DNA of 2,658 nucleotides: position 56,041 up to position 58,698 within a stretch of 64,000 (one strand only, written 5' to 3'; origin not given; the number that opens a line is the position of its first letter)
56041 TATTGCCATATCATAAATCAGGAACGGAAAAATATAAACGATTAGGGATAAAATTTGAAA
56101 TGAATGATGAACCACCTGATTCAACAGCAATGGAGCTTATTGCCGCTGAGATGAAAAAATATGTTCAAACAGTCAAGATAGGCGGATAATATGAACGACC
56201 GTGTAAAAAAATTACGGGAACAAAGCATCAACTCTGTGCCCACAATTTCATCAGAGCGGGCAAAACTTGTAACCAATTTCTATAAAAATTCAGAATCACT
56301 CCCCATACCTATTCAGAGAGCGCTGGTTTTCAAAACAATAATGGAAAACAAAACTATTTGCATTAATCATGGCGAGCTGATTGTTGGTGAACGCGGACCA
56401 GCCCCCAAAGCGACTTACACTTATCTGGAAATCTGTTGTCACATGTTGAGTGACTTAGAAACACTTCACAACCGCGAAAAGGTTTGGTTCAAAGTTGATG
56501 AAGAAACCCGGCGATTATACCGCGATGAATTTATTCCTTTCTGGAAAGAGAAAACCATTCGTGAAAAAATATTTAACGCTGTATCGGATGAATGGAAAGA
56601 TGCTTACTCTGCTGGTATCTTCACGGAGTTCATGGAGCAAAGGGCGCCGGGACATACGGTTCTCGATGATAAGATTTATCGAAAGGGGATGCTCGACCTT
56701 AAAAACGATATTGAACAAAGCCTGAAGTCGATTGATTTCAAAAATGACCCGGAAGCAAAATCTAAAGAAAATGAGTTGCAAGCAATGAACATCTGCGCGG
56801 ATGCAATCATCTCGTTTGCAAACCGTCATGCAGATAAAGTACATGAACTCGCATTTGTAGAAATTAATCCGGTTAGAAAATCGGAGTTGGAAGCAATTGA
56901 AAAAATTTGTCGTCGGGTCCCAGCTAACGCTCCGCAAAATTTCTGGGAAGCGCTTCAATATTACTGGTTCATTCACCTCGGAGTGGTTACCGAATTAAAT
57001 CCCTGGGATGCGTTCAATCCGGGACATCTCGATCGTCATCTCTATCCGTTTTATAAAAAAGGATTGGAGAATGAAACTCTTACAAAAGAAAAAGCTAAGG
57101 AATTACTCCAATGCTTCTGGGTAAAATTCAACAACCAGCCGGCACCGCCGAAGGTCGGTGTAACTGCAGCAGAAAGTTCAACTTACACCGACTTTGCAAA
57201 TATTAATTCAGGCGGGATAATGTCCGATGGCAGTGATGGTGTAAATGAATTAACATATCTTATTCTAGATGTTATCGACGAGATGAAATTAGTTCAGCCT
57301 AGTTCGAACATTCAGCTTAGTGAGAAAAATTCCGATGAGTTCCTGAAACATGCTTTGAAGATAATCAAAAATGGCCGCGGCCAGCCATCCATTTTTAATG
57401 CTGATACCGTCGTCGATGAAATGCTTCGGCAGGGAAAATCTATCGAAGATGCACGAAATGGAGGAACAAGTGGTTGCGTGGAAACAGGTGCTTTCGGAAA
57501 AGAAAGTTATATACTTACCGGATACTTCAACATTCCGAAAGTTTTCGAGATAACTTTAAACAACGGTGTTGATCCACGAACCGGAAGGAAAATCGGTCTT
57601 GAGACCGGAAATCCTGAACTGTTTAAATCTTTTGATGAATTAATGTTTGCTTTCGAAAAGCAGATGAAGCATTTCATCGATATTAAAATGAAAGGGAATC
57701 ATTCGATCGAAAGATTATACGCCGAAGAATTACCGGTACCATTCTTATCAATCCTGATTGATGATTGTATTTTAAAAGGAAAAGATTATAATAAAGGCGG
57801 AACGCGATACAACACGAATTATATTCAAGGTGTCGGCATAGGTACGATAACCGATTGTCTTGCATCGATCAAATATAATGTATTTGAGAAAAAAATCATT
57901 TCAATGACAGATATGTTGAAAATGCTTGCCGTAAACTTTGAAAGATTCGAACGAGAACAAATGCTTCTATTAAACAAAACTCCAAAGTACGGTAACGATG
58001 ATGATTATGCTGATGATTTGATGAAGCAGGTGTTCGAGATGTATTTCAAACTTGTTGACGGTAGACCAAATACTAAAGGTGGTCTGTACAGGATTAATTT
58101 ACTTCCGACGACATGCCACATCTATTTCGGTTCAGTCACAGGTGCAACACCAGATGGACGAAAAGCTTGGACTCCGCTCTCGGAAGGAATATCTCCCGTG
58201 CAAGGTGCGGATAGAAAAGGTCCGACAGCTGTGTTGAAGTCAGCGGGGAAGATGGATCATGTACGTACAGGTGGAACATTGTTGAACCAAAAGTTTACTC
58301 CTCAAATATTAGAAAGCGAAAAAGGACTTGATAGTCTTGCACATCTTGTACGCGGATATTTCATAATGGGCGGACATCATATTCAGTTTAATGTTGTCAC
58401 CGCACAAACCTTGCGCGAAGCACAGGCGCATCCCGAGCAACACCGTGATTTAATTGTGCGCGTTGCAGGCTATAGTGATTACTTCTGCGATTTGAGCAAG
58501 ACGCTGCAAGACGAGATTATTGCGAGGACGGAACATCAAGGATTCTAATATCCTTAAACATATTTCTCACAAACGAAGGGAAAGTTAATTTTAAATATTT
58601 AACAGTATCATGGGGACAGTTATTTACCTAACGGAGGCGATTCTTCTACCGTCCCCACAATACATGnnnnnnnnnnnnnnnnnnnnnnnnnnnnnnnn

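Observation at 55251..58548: Glycyl radical enzyme of the Cys-x-Glu eliminase class with activase-first gene order, substrate unassigned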

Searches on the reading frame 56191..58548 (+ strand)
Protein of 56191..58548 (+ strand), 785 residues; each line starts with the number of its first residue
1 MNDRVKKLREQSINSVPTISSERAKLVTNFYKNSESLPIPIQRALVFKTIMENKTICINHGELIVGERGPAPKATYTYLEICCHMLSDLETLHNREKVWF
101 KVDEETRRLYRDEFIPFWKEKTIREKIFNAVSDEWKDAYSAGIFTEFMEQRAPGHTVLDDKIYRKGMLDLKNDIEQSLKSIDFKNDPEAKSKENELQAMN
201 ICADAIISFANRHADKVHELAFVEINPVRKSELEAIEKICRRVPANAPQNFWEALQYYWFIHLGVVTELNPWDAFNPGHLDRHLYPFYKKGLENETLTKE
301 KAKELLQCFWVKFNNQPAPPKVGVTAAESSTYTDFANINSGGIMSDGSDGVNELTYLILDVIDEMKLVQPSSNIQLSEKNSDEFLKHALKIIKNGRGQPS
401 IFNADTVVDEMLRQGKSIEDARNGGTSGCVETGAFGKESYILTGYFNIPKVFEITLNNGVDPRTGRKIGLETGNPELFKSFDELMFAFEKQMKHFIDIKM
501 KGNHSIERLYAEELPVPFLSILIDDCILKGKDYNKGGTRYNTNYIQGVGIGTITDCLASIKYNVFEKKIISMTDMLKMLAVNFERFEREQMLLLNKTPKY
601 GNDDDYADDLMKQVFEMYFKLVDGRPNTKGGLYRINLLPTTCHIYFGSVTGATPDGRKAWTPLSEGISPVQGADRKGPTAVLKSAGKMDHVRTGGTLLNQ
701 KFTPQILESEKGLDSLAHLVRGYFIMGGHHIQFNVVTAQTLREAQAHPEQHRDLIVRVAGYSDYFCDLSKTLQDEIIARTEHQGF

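Call 3: search_protein_families(library=pfam, proteins=[window:56191-58548:+])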
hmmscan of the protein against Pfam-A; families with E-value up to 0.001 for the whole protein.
window:56191-58548:+ (785 aa): 2 families
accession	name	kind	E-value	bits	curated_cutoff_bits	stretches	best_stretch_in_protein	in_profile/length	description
PF02901.20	PFL-like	-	5.5e-224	746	24.3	1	1-647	1-647/647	Pyruvate formate lyase-like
PF01228.26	Gly_radical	-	1.1e-37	129.2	22.2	1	664-766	2-106/106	Glycine radical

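Call 4: search_protein_families(library=ncbifam, proteins=[window:56191-58548:+], max_evalue=0.00001)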
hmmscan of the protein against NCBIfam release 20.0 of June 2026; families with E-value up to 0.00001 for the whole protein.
window:56191-58548:+ (785 aa): 12 families
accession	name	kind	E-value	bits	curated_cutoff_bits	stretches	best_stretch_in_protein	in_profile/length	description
NF043068.1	glycl_HYPD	equivalog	0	1325.5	1100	1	2-783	1-783/784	trans-4-hydroxy-L-proline dehydratase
TIGR01774.1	PFL2-3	subfamily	1.6e-201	671.6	678.2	1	1-783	2-785/786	formate C-acetyltransferase/glycerol dehydratase family glycyl radical enzyme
NF048011.1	SfplDhtHpsGDes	equivalog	1.4e-165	552.9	1000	1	3-783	24-820/821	(2S)-3-sulfopropanediol dehydratase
TIGR04394.1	choline_CutC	equivalog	6.7e-154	514.4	1050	1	2-781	2-785/789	choline trimethylamine-lyase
NF007437.0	PRK09983.1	equivalog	1.5e-148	496.2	1109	1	1-783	1-764/765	formate C-acetyltransferase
NF048009.1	SfplDhtHpfGKleb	equivalog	3.2e-146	488.6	1000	1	4-782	27-822/824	(2S)-3-sulfopropanediol dehydratase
NF033718.1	indole_decarb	equivalog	3.9e-124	415.8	1100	2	113-584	167-645/868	indoleacetate decarboxylase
NF033715.1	glycyl_HPDL_Lrg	equivalog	2.7e-101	339.8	1150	1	197-783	273-900/901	4-hydroxyphenylacetate decarboxylase large subunit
TIGR01255.1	pyr_form_ly_1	equivalog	2.1e-36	125.7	994.2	1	249-783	234-742/744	formate C-acetyltransferase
NF038360.1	rad_fix_GrcA3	exception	4.5e-20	71.5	158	1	710-784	3-77/78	autonomous glycyl radical cofactor GrcA3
NF008341.1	PRK11127.1-1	equivalog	2.2e-11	43.6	145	1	727-784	22-79/80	autonomous glycyl radical cofactor GrcA2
TIGR04365.1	spare_glycyl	equivalog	2.4e-09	37.5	170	1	725-781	66-122/126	autonomous glycyl radical cofactor GrcA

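Call 5: search_solved_structures(query=window:56191-58548:+, max_evalue=1e-10)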
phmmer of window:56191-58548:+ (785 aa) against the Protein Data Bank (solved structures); distinct sequences matched with E-value up to 1e-10: 35.
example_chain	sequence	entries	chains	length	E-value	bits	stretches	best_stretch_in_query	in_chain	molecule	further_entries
6vxc_A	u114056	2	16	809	0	1088.8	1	3-782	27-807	Trans-4-hydroxy-L-proline dehydratase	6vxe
1r8w_A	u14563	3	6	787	2.2e-164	552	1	3-782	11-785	glycerol dehydratase | B12-independent glycerol dehydratase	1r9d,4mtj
5i2a_A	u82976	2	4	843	5.6e-150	504.3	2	2-584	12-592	Diol-dehydratase | Diol dehydratase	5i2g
8id1_A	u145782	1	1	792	1.3e-143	483.2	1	3-783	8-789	Formate C-acetyltransferase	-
9rco_A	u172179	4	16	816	1.1e-142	480.2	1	2-783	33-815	Glycyl radical protein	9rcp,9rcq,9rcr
8iof_A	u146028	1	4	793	2.6e-141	475.7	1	4-783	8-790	Benzylsuccinate synthase alpha subunit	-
9f3w_A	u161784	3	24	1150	1.1e-135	457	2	3-782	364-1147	Choline trimethylamine-lyase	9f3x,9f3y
2f3o_A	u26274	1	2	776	3e-131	442.4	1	3-780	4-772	pyruvate formate-lyase 2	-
5fay_A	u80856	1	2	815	6.6e-130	438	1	5-785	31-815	Choline trimethylamine-lyase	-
9ht9_A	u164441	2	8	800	8.6e-130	437.6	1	5-785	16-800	Choline trimethylamine-lyase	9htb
9r0v_A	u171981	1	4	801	8.7e-130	437.6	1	5-785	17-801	Choline trimethylamine-lyase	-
6vue_A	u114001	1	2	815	9.3e-130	437.5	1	5-785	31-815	Choline trimethylamine-lyase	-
5faw_A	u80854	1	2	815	9.4e-130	437.5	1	5-785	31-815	Choline trimethylamine-lyase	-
5fau_A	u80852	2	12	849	1.1e-129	437.3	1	5-785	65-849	Choline trimethylamine-lyase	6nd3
5fav_A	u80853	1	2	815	2.4e-129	436.1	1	5-785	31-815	Choline trimethylamine-lyase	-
7vua_A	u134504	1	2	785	1.2e-121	410.7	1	3-784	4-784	HplG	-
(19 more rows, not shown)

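Call 6: search_solved_structures(query=window:56191-58548:+, max_evalue=1e-150, show_alignments=2)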
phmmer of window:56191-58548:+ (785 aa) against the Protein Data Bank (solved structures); distinct sequences matched with E-value up to 1e-150: 2.
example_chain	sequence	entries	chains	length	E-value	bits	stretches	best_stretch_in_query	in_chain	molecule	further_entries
6vxc_A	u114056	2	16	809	0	1088.8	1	3-782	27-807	Trans-4-hydroxy-L-proline dehydratase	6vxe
1r8w_A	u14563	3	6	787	2.2e-164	552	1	3-782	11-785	glycerol dehydratase | B12-independent glycerol dehydratase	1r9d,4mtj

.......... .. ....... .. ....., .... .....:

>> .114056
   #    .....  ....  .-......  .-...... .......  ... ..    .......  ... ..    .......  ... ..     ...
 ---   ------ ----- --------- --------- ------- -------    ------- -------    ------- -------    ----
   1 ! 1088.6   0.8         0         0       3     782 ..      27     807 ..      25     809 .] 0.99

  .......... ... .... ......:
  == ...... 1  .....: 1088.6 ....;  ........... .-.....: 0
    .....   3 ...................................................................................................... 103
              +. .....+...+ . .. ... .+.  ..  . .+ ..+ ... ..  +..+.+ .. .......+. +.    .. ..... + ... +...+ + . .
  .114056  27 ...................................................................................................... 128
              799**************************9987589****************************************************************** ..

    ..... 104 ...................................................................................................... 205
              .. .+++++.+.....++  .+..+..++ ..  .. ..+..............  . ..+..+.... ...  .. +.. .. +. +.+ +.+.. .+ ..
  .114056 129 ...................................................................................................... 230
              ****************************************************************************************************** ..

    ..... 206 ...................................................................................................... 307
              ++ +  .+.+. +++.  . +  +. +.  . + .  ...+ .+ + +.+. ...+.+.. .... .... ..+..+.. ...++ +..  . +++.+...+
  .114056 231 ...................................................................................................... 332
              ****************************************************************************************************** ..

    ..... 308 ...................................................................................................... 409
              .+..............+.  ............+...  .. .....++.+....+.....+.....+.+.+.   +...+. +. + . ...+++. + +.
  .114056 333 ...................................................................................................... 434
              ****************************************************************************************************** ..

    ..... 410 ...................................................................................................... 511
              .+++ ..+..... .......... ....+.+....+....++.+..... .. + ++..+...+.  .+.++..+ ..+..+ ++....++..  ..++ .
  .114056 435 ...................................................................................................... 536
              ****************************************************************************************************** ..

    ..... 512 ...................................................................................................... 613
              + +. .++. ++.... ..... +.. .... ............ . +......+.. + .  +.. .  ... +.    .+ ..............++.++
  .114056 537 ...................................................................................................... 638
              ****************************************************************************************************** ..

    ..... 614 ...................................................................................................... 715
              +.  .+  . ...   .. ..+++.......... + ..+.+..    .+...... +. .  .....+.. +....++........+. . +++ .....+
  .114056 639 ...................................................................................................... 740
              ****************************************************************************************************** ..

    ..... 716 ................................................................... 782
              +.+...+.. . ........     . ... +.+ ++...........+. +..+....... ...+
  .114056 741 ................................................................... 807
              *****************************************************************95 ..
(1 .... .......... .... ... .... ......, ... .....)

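Call 18: find_related_loci(query=window:56191-58548:+, collection=genome_contigs, flank=10000)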
Query window:56191-58548:+ (785 aa) in genome_contigs; peptide patterns used: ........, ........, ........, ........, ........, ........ (x = any residue, [..] = any of these).
600 stretches matched a pattern (row limit reached: there are more); 594 encode a relative of the query (tblastn E <= 1e-3); the best 80 are kept; 80 distinct loci.
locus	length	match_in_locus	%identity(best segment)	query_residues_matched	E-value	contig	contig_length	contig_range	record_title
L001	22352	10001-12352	77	1-784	0e+0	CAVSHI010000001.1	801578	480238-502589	MAG: Ignavibacteriota bacterium isolate MFD01476.bin.1.124 genome assembly, contig: contig_11490, whole genome shotgun s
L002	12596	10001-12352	72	1-784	0e+0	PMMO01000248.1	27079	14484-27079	MAG: Ignavibacteriae bacterium isolate fen_1255 73.20100900_E1D.85_contig_22260, whole genome shotgun sequence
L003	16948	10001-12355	72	1-785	0e+0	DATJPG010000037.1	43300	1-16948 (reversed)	MAG TPA_asm: Acidobacteriota bacterium isolate SMAG_U14907 k141_4297012, whole genome shotgun sequence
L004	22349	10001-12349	72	1-782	0e+0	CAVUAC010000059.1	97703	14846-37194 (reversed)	MAG: uncultured Bacteroidetes bacterium isolate MFD04408.bin.2.163 genome assembly, contig: contig_65594, whole genome s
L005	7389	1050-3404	70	1-785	0e+0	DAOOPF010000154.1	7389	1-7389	MAG TPA_asm: bacterium isolate AMR_MDS_2604 NODE_12361_length_7389_cov_10.487183, whole genome shotgun sequence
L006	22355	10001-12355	71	1-785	0e+0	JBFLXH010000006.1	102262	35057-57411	MAG: Bacillota bacterium isolate MAG053 MAG053_6, whole genome shotgun sequence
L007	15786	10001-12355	70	1-785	0e+0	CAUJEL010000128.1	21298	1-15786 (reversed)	MAG: candidate division KSB1 bacterium isolate KLAP87 genome assembly, contig: KLAP87_700457, whole genome shotgun seque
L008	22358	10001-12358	68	1-785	0e+0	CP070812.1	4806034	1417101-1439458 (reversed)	MAG: Gemmatimonadota bacterium isolate bin1194 chromosome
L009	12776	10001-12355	67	1-785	0e+0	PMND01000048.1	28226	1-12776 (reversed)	MAG: Ignavibacteriae bacterium isolate fen_1259 73.20100900_E3D.21_contig_3061, whole genome shotgun sequence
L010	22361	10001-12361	69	1-785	0e+0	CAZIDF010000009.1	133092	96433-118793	MAG TPA_asm: uncultured Eubacteriales bacterium isolate SRP185410_co2_332 genome assembly, contig: NODE_63_length_133092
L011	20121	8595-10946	68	1-783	0e+0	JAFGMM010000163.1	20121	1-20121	MAG: Anaerolineae bacterium isolate Zod_Metabat.474 k87_6367569, whole genome shotgun sequence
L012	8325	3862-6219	68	1-785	0e+0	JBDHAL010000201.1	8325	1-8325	MAG: Gemmatimonadota bacterium isolate M3-44_Bin_235 M3-44_Bin_235_scaffold_66816, whole genome shotgun sequence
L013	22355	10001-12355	68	1-785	0e+0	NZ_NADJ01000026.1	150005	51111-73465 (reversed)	Desulfosporosinus sp. FKB FKB_QYN_aSRB_gapCloser.final_scaffold_26, whole genome shotgun sequence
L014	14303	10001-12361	68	1-785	0e+0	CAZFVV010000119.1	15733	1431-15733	MAG TPA_asm: uncultured Calditrichaceae bacterium isolate SRP329715_co1_261 genome assembly, contig: NODE_5612_length_15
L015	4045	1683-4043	68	1-785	0e+0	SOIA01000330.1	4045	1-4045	MAG: Candidatus Aminicenantes bacterium isolate E29_bin11 NODE_13705_length_4045_cov_17.871429, whole genome shotgun seq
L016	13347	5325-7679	68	1-785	0e+0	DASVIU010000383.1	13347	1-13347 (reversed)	MAG TPA_asm: Bacteroidota bacterium isolate SMAG_U3001 k141_162094, whole genome shotgun sequence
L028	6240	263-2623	68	1-785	0e+0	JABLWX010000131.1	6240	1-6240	MAG: Candidatus Aminicenantes bacterium isolate Ch100 contig131, whole genome shotgun sequence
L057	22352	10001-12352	68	1-782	0e+0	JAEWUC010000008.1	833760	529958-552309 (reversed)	MAG: Bacteroidetes bacterium isolate OH_SDB_17 k127_370027, whole genome shotgun sequence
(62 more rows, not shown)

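Call 21: find_encoding_contigs(protein=window:56191-58548:+, flank=10000, max_places=4)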
Protein window:56191-58548:+ (785 aa): 1 contig read that carries it; 1 place shown.
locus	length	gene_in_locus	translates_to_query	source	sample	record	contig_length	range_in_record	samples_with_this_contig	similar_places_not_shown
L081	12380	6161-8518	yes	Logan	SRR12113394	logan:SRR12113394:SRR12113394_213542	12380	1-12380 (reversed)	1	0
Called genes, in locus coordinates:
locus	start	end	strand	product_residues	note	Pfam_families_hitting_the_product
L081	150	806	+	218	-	PF13346:ABC2_membrane_5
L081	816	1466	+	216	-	PF13346:ABC2_membrane_5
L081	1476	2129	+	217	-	PF13346:ABC2_membrane_5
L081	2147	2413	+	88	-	-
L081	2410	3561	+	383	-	PF00144:Beta-lactamase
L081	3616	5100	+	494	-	PF00144:Beta-lactamase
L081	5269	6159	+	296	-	PF04055:Radical_SAM, PF13353:Fer4_12, PF00037:Fer4 (faint), PF13237:Fer4_10 (weak)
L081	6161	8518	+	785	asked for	PF02901:PFL-like, PF01228:Gly_radical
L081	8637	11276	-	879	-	PF02861:Clp_N, PF23569:NBD_SMAX1, PF00004:AAA, PF17871:AAA_lid_9, PF00158:Sigma54_activat, PF00004:AAA, PF07724:AAA_2, PF07728:AAA_5, +6 more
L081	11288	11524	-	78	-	-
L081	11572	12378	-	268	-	?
